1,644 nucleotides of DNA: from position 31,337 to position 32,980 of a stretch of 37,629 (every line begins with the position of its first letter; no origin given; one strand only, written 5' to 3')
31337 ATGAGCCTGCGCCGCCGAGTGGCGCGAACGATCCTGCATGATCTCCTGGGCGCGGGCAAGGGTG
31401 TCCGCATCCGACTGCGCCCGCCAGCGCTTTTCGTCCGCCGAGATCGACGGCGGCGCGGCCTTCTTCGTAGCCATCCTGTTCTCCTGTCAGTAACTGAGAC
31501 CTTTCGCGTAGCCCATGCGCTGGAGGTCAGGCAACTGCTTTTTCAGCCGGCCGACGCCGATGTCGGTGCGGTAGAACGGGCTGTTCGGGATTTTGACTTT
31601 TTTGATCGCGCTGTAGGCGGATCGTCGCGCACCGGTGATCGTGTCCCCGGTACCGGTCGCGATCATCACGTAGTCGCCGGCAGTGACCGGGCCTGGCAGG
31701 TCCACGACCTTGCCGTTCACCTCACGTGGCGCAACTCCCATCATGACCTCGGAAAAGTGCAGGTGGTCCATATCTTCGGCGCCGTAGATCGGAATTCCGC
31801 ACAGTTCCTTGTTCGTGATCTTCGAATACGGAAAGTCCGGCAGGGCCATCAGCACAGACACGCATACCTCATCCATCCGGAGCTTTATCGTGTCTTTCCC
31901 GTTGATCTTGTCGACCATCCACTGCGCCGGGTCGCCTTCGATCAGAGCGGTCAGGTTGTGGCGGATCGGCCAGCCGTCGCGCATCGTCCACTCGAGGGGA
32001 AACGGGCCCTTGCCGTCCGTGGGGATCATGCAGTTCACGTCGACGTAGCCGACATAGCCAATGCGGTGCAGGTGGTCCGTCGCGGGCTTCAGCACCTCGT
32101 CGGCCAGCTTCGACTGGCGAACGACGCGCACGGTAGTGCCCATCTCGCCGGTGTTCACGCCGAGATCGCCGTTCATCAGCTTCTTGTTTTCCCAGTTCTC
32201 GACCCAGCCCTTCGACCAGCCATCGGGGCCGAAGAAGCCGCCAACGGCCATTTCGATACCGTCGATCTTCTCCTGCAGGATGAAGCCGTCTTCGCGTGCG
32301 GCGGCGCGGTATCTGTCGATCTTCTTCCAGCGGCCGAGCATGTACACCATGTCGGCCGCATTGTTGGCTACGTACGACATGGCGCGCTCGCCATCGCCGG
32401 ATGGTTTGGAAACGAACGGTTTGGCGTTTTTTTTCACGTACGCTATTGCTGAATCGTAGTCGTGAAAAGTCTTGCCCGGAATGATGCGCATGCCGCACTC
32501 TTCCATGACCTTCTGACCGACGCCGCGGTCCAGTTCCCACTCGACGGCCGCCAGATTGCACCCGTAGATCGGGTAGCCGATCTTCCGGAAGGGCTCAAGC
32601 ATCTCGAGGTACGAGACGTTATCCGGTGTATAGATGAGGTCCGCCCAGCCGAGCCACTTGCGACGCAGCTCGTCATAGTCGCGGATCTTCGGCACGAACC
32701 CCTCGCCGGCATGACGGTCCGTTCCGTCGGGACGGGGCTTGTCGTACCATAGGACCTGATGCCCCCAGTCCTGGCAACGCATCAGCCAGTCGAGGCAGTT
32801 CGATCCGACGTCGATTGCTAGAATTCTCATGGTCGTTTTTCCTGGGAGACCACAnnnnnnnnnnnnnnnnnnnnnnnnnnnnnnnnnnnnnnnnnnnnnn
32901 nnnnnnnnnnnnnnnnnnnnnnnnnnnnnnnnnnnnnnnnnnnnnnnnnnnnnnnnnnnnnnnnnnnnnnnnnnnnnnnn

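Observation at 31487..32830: Full-length PurD-like ATP-grasp ligase embedded in the virion/late operon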

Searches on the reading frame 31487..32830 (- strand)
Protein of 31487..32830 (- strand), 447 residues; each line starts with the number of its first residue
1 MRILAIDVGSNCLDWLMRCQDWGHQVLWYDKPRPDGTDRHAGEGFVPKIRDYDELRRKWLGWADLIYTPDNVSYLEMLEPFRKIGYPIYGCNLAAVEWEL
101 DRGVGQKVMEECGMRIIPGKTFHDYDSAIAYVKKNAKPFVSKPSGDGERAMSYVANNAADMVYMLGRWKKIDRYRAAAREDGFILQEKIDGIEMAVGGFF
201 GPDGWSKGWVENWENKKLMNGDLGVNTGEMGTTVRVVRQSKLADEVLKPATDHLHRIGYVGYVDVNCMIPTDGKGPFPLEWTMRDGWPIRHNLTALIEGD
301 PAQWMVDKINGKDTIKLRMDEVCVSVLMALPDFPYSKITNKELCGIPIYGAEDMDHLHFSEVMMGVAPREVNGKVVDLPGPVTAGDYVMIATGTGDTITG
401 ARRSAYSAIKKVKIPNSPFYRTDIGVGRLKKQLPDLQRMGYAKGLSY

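Call 6: search_protein_families(library=pfam, proteins=[window:31487-32830:-], max_evalue=0.01)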
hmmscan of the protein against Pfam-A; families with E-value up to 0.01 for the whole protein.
window:31487-32830:- (447 aa): 2 families
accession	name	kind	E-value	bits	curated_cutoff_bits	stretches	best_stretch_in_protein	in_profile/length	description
PF01071.24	GARS_A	-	2.5e-09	37.7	27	1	106-287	7-191/194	Phosphoribosylglycinamide synthetase, ATP-grasp (A) domain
PF02843.22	GARS_C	-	3.4e-08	34.1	34.8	1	324-425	2-90/92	Phosphoribosylglycinamide synthetase, C domain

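Call 7: search_protein_families(library=phrogs, proteins=[window:31487-32830:-], max_evalue=0.001)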
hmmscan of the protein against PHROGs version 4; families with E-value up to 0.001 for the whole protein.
window:31487-32830:- (447 aa): 0 families

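Call 11: search_solved_structures(query=window:31487-32830:-, max_evalue=1, show_alignments=2)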
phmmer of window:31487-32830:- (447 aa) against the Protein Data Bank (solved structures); distinct sequences matched with E-value up to 1: 25.
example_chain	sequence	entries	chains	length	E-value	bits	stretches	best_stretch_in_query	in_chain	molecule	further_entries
2yw2_A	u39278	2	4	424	1.7e-14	56.6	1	77-427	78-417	Phosphoribosylamine--glycine ligase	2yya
2xcl_A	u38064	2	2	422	7.9e-14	54.4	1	77-430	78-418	PHOSPHORIBOSYLAMINE--GLYCINE LIGASE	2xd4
5vev_A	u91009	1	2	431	1.5e-12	50.2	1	76-425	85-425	Phosphoribosylamine--glycine ligase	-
7lvo_A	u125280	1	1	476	5.8e-11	44.9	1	80-337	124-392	phosphoribosyl-glycinamide (GAR) synthetase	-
2yrw_A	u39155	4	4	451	3.7e-10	42.3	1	78-431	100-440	Phosphoribosylglycinamide synthetase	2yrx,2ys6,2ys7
2ip4_A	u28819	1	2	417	1.1e-09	40.7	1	77-428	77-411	Phosphoribosylamine--glycine ligase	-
3mjf_A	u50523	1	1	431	4.3e-09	38.8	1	69-426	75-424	Phosphoribosylamine--glycine ligase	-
2qk4_A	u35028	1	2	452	1.5e-07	33.7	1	81-426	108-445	Trifunctional purine biosynthetic protein adenosine-3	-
1vkz_A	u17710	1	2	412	0.00027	23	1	215-425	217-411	Phosphoribosylamine--glycine ligase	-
1gso_A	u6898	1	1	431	0.0013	20.7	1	76-429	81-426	PROTEIN (GLYCINAMIDE RIBONUCLEOTIDE SYNTHETASE)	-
7d0j_4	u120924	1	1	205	0.0064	18.4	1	163-225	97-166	Chlorophyll a-b binding protein, chloroplastic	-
7bgi_4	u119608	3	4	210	0.0068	18.3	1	163-225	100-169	Chlorophyll a-b binding protein, chloroplastic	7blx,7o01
9se6_4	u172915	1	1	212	0.0069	18.3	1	163-225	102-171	Chlorophyll a-b binding protein, chloroplastic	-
6jo5_4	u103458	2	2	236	0.0088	18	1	163-225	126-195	Chlorophyll a-b binding protein, chloroplastic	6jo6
7dz7_4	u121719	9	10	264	0.01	17.7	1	163-225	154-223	Chlorophyll a-b binding protein, chloroplastic | Chlorophyll a-b binding protein, chloroplastic (Lhca4)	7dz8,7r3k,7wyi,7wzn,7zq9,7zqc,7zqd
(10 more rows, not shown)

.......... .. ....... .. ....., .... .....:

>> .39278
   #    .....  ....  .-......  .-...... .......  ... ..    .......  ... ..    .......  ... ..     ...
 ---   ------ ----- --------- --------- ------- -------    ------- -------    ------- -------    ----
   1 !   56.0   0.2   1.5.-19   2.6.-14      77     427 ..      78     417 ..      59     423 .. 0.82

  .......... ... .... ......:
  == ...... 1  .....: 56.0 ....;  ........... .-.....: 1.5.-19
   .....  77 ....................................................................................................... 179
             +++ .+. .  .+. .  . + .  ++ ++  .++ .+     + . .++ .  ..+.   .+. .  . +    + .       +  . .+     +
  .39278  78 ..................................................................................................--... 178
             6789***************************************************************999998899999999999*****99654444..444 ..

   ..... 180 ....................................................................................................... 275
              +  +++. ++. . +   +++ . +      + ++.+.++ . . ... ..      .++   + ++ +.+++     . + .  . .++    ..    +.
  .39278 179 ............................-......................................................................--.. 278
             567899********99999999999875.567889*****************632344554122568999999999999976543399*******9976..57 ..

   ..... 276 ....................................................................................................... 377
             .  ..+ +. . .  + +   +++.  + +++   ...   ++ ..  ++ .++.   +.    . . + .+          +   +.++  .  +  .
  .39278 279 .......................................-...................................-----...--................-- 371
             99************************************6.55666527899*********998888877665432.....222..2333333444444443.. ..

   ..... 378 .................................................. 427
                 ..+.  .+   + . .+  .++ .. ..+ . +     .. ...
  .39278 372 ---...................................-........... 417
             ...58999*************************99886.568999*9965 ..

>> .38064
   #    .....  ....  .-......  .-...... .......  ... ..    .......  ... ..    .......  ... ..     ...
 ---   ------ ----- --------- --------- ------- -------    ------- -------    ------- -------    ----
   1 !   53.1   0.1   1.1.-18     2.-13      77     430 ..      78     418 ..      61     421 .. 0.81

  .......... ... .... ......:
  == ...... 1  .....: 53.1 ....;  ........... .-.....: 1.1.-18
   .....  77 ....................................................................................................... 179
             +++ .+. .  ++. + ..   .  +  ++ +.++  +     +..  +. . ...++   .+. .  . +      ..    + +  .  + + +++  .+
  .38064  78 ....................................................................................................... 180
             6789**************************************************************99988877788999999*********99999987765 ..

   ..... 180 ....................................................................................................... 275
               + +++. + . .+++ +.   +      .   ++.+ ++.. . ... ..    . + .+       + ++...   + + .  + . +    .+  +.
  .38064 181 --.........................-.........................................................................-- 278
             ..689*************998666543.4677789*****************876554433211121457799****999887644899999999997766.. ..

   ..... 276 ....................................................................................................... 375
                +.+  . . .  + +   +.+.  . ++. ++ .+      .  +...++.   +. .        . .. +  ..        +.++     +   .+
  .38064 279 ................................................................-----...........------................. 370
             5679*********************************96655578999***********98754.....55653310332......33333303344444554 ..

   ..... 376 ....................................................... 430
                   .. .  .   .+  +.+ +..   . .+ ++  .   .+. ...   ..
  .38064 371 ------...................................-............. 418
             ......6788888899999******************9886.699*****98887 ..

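Call 12: search_dna_similar(query=window:31487-32830:-, collection=phages, mode=protein, max_rows=40)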
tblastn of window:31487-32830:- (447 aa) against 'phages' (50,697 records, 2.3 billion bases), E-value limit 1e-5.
Records with a match: 12; places in all: 12; records where one place covers at least 80% of the query: 6.
Best place of each record, by identity: <60% 12.
By first word of the organism name: Bacteriophage 9; Caudoviricetes 1; Salmonella 1; Enterococcus 1.
By host as written in the record: - 10; Homo sapiens 1; Enterococcus faecalis 1.
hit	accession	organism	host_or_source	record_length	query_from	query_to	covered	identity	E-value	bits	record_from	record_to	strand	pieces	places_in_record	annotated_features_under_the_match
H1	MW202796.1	Caudoviricetes sp.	Manatee Spring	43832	1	445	100%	42.0%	1e-104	346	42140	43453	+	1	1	none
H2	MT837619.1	Bacteriophage sp.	human fecal samples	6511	1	425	95%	26.5%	3e-10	69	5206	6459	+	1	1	record has no annotation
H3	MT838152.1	Bacteriophage sp.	human fecal samples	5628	65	446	85%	24.7%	3e-8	62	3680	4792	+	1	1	record has no annotation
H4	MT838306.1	Bacteriophage sp.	human fecal samples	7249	65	425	81%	25.5%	7e-11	71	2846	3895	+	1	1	record has no annotation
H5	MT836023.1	Bacteriophage sp.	human fecal samples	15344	66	429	81%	24.7%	2e-7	59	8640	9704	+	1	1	record has no annotation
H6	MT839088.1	Bacteriophage sp.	human fecal samples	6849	24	358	75%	26.5%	6e-15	83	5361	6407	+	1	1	record has no annotation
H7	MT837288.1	Bacteriophage sp.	human fecal samples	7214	77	425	78%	25.2%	8e-8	61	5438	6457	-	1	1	record has no annotation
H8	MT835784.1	Bacteriophage sp.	human fecal samples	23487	77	425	78%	25.1%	2e-6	57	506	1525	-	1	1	record has no annotation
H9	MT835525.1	Bacteriophage sp.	human fecal samples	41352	77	425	78%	24.9%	9e-6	54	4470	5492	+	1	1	record has no annotation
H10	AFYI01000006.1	Salmonella enterica subsp. enterica serovar Infantis str. ...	Homo sapiens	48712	66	425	81%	23.5%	7e-7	58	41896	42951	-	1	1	phosphoribosylamine--glycine ligase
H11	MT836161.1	Bacteriophage sp.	human fecal samples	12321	77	425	78%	24.2%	6e-6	55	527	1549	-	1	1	record has no annotation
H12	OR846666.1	Enterococcus phage Efs 1-1-1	Enterococcus faecalis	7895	77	429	79%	22.8%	8e-6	54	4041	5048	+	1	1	record has no annotation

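Call 13: find_homologous_proteins(query=window:31487-32830:-, max_evalue=0.00001)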
Query window:31487-32830:- (447 aa): 2106 proteins with E <= 0.00001 among 8000 candidates; the best 120 are listed.
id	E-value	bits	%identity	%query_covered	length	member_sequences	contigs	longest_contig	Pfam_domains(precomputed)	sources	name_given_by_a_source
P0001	1.2e-295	999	93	100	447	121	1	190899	PF02843.23,PF01071.25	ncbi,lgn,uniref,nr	ncbi:hypothetical protein DF034_17380 [Burkholderia anthina]|uniref:phosphoribosylglycinamide synthe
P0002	2.6e-289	978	93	52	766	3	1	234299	PF02843.23,PF01071.25,PF14528.12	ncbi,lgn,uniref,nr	ncbi:hypothetical protein WM24_28450 [Burkholderia ubonensis]|uniref:LAGLIDADG family homing endonuc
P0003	2.1e-274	929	87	100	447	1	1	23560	PF02843.23,PF01071.25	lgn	-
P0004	2.0e-268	909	85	100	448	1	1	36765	PF02843.23,PF01071.25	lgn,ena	-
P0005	1.9e-264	896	84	100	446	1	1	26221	PF02843.23,PF01071.25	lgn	-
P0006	1.4e-263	893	84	100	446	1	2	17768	PF02843.23,PF01071.25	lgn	-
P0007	2.3e-258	876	83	100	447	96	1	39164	PF02843.23,PF01071.25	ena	-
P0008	2.0e-257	873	81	100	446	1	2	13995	PF02843.23,PF01071.25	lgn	-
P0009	3.0e-255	865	82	100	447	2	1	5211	PF02843.23,PF01071.25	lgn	-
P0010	2.9e-249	846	80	100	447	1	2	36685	PF02843.23,PF01071.25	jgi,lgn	jgi:phosphoribosylamine--glycine ligase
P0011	7.1e-249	844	79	100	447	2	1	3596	PF02843.23,PF01071.25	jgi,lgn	-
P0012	2.5e-248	843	80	100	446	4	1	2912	PF02843.23,PF01071.25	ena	-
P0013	1.4e-247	840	79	100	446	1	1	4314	PF02843.23,PF01071.25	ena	-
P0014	2.4e-246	836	79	100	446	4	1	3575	PF02843.23,PF01071.25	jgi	jgi:phosphoribosylamine--glycine ligase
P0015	3.0e-245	832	78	100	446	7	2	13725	PF02843.23,PF01071.25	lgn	-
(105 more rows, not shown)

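Call 14: get_annotated_region(hit=H1, flank=12000)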
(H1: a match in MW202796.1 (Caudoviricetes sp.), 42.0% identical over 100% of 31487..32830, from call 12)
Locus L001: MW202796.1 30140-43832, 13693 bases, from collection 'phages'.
description: Myoviridae sp. isolate ct2os315, complete genome.
organism: Caudoviricetes sp. (NCBI taxid 2832643)
taxonomy: Viruses; Duplodnaviria; Heunggongvirae; Uroviricota; Caudoviricetes
host: -; source: Manatee Spring; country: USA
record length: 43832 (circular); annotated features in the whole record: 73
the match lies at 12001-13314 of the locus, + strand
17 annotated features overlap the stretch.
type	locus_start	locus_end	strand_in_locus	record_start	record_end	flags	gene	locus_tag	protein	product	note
CDS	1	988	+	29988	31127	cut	-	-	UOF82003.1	tail fiber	-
CDS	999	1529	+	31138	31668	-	-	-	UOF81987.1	c1q globular head like domain containing protein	-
CDS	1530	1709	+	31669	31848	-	-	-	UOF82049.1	xkdw protein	-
CDS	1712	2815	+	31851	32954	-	-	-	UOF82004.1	tail fiber protein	-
CDS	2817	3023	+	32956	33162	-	-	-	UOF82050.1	hypothetical protein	-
CDS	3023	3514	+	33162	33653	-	-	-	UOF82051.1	putative tail fiber protein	-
CDS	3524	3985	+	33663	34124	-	-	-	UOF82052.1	hypothetical protein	-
CDS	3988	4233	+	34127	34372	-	-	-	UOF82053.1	ubiquitin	-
CDS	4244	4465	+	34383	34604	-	-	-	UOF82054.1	hypothetical protein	-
CDS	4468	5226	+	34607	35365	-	-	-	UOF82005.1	tail adaptor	-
CDS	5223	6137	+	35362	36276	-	-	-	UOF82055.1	hypothetical protein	-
CDS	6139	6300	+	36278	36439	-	-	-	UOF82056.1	hypothetical protein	-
CDS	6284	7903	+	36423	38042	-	-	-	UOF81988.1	stabilization protein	-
CDS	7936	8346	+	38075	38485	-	-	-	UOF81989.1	N-acetyltransferase gcN5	-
CDS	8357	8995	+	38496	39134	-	-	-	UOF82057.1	hypothetical protein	-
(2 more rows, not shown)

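Call 16: find_related_loci(query=window:31487-32830:-, collection=viral_contigs, flank=10000)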
Query window:31487-32830:- (447 aa) in viral_contigs; peptide patterns used: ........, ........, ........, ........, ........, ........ (x = any residue, [..] = any of these).
136 stretches matched a pattern; 129 encode a relative of the query (tblastn E <= 1e-3); the best 80 are kept; 80 distinct loci.
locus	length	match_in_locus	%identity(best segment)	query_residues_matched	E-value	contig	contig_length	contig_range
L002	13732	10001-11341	94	1-447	0e+0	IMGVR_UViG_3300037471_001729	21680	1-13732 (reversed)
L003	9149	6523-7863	94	1-447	0e+0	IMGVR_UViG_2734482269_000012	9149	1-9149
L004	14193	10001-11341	93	1-447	0e+0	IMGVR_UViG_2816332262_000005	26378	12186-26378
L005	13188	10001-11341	93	1-447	0e+0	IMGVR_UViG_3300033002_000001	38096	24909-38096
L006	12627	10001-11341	93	1-447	0e+0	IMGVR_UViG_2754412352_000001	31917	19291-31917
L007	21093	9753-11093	93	1-447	0e+0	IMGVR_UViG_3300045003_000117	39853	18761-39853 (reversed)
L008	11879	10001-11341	93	1-447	0e+0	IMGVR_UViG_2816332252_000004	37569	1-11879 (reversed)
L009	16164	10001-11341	93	1-447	0e+0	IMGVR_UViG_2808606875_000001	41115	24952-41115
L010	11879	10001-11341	93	1-447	0e+0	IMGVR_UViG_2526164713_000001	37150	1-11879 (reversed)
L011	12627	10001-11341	93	1-447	0e+0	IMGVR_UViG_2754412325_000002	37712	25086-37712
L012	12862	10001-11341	93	1-447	0e+0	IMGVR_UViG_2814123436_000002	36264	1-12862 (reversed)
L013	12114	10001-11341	93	1-447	0e+0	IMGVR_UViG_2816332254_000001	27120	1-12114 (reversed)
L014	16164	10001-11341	93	1-447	0e+0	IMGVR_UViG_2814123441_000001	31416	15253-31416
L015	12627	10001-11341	93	1-447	0e+0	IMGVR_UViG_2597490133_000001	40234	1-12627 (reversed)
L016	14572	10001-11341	92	1-447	0e+0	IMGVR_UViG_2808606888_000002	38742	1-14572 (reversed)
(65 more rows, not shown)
